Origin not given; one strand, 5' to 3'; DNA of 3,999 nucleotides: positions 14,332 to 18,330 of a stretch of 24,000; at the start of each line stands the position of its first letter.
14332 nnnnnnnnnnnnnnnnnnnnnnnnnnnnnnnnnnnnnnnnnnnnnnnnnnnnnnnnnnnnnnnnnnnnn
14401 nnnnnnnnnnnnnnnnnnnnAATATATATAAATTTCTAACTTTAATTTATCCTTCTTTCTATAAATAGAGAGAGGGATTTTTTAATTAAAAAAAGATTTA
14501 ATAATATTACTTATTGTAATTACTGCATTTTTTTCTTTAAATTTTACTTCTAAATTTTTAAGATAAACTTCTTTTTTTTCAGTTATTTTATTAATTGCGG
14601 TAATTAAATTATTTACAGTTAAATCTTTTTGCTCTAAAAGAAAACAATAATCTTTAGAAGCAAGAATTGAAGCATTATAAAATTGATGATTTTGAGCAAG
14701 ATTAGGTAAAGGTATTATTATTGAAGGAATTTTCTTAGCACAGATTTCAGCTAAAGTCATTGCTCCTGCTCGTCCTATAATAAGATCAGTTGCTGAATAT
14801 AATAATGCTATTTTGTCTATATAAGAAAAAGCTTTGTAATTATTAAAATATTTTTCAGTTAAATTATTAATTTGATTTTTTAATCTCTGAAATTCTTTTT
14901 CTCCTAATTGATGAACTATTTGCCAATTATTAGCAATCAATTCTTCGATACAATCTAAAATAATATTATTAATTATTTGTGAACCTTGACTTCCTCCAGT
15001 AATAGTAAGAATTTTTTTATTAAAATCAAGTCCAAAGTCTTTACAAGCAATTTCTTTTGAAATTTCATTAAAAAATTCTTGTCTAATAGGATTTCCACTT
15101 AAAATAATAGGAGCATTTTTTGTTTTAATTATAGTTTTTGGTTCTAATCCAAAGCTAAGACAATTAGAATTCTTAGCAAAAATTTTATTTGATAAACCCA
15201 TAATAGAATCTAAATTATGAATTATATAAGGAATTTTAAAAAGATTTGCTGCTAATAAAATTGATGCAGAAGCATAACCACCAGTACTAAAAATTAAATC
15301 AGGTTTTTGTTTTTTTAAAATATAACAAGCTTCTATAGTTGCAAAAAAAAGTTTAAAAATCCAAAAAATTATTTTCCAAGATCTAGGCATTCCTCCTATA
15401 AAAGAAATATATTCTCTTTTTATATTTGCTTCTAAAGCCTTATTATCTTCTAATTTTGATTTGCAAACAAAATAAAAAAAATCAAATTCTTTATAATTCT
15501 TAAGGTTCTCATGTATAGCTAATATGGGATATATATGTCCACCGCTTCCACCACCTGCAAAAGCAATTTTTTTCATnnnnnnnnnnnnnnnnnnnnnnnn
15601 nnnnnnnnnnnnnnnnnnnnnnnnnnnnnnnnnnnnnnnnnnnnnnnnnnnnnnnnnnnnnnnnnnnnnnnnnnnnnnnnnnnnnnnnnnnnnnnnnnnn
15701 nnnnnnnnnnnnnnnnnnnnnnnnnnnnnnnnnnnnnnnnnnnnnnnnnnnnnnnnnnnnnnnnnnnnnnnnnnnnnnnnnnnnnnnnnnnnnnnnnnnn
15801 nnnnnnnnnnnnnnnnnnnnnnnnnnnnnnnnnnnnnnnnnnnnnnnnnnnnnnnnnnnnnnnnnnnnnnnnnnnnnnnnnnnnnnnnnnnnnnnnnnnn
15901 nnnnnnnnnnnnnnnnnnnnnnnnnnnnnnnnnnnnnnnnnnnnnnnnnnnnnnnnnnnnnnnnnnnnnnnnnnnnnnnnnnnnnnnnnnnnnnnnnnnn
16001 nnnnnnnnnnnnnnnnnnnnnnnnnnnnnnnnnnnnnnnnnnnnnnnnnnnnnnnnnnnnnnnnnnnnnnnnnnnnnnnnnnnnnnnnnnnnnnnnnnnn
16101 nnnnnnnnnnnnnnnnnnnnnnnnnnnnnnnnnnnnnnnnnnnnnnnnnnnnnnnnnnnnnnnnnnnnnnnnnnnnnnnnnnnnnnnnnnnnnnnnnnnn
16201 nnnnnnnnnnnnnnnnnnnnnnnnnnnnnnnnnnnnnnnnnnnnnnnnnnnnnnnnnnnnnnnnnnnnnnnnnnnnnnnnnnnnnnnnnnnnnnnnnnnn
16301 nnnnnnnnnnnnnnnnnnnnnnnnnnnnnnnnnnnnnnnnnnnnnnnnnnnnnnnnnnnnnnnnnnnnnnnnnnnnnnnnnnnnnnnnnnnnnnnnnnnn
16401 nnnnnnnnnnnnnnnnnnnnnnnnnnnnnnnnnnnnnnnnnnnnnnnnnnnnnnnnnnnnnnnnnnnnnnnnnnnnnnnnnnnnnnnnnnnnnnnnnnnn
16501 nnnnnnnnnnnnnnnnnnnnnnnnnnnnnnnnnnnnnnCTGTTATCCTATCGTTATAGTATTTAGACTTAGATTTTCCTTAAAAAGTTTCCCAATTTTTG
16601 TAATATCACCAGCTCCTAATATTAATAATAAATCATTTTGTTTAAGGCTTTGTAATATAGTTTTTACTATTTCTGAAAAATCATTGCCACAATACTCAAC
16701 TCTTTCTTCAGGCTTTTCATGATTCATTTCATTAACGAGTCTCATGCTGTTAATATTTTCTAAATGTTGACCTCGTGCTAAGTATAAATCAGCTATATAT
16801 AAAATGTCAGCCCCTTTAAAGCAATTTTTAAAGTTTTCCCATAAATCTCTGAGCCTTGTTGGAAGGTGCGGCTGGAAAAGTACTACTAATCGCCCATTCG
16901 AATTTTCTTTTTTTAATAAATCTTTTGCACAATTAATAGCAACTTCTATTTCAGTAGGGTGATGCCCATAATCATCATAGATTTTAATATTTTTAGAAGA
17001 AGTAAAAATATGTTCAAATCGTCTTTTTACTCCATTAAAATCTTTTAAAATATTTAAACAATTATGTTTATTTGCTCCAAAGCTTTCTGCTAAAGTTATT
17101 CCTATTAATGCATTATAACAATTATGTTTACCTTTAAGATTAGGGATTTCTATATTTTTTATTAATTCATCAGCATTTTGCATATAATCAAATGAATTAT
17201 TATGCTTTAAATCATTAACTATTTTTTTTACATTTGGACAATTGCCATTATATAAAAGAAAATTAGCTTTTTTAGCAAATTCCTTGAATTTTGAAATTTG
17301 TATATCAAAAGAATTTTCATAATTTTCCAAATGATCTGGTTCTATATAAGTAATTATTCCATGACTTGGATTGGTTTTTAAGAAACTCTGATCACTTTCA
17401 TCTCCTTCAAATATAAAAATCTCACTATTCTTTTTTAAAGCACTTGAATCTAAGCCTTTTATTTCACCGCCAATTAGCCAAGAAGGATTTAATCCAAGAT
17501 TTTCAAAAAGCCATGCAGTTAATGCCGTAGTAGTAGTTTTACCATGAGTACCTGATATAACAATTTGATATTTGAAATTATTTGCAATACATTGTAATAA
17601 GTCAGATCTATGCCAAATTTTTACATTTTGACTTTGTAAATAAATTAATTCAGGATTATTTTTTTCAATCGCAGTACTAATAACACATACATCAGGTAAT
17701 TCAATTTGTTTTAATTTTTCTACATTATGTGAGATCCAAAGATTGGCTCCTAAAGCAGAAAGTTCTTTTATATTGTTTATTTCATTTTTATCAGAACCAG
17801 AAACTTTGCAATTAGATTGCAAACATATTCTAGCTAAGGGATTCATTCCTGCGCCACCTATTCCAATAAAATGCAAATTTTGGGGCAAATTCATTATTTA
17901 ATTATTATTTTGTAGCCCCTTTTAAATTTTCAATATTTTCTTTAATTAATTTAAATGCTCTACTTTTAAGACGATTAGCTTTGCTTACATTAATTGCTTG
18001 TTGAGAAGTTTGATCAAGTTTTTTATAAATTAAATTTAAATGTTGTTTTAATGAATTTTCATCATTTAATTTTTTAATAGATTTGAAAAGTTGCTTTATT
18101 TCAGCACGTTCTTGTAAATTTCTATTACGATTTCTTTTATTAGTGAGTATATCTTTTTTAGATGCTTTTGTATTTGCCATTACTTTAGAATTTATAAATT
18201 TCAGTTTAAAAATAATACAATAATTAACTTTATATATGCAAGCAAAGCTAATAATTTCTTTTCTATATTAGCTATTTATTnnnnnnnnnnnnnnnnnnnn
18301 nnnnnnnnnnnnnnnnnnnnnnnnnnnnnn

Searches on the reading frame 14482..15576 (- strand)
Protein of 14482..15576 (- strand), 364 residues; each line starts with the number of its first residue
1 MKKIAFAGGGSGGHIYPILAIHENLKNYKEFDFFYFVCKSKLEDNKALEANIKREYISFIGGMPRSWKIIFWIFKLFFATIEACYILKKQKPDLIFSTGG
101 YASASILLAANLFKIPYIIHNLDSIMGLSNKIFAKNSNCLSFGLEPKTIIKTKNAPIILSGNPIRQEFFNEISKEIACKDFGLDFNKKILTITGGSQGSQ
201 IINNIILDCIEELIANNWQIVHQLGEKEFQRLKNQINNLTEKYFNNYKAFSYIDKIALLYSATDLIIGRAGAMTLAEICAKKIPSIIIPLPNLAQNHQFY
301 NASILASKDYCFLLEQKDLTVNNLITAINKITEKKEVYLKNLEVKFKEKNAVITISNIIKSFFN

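Call 7: search_protein_families(library=pfam, proteins=[window:14482-15576:-], max_evalue=0.01)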
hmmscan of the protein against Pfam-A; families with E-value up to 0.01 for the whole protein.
window:14482-15576:- (364 aa): 4 families
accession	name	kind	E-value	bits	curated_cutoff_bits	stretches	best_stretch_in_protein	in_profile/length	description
PF04101.22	Glyco_tran_28_C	-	3.7e-39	134.9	22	1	190-341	2-150/166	Glycosyltransferase family 28 C-terminal domain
PF03033.26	Glyco_transf_28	-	3e-24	86.1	26.2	1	4-135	1-132/139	Glycosyltransferase family 28 N-terminal domain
PF08660.17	Alg14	-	0.00012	22.5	27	1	10-118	6-120/171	Oligosaccharide biosynthesis protein Alg14 like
PF02684.21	LpxB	-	0.00019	20.9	22.6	1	161-287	159-285/374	Lipid-A-disaccharide synthetase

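Call 11: find_encoding_contigs(protein=window:14482-15576:-, flank=10000, max_places=6)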
Protein window:14482-15576:- (364 aa): no gene with exactly this product is on record in the collection.

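Call 13: find_related_loci(query=window:14482-15576:-, collection=genome_contigs, flank=10000)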
Query window:14482-15576:- (364 aa) in genome_contigs; peptide patterns used: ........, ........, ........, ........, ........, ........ (x = any residue, [..] = any of these).
121 stretches matched a pattern, but none encodes a relative of the query by tblastn (E <= 1e-3).

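Call 26: find_related_loci(query=window:14482-15576:-, collection=metagenome_contigs, flank=10000)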
Query window:14482-15576:- (364 aa) in metagenome_contigs; peptide patterns used: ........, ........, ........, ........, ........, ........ (x = any residue, [..] = any of these).
204 stretches matched a pattern, but none encodes a relative of the query by tblastn (E <= 1e-3).

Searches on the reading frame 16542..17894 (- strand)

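Call 7: search_protein_families(library=pfam, proteins=[window:16542-17894:-], max_evalue=0.01)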
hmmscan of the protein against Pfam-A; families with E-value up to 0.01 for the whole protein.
window:16542-17894:- (450 aa): 4 families
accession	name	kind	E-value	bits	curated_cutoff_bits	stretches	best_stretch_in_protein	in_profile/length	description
PF01225.30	Mur_ligase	-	1.9e-19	70.3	21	1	7-107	2-94/95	Mur ligase family, catalytic domain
PF02875.26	Mur_ligase_C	-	4.7e-15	57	28.4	1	291-429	1-127/127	Mur ligase, glutamate ligase domain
PF08245.18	Mur_ligase_M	-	9.1e-14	52.3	24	1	113-257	1-163/200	Mur ligase middle domain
PF23553.1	NELF-A_N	-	0.0094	16.4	27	0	36-86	65-113/146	NELF-A N-terminal domain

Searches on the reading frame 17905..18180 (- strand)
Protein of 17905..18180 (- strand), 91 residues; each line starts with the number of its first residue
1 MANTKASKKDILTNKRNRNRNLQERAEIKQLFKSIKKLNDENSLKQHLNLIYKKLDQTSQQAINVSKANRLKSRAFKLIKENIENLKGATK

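Call 7: search_protein_families(library=pfam, proteins=[window:17905-18180:-], max_evalue=0.01)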
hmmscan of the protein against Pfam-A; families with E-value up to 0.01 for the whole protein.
window:17905-18180:- (91 aa): 1 family
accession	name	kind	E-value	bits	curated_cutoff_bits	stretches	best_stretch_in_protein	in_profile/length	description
PF01649.23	Ribosomal_S20p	-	8.6e-07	30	29.5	1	2-79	1-82/83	Ribosomal protein S20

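Call 84: find_encoding_contigs(protein=window:17905-18180:-, flank=10000, max_places=6)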
Protein window:17905-18180:- (91 aa): no gene with exactly this product is on record in the collection.
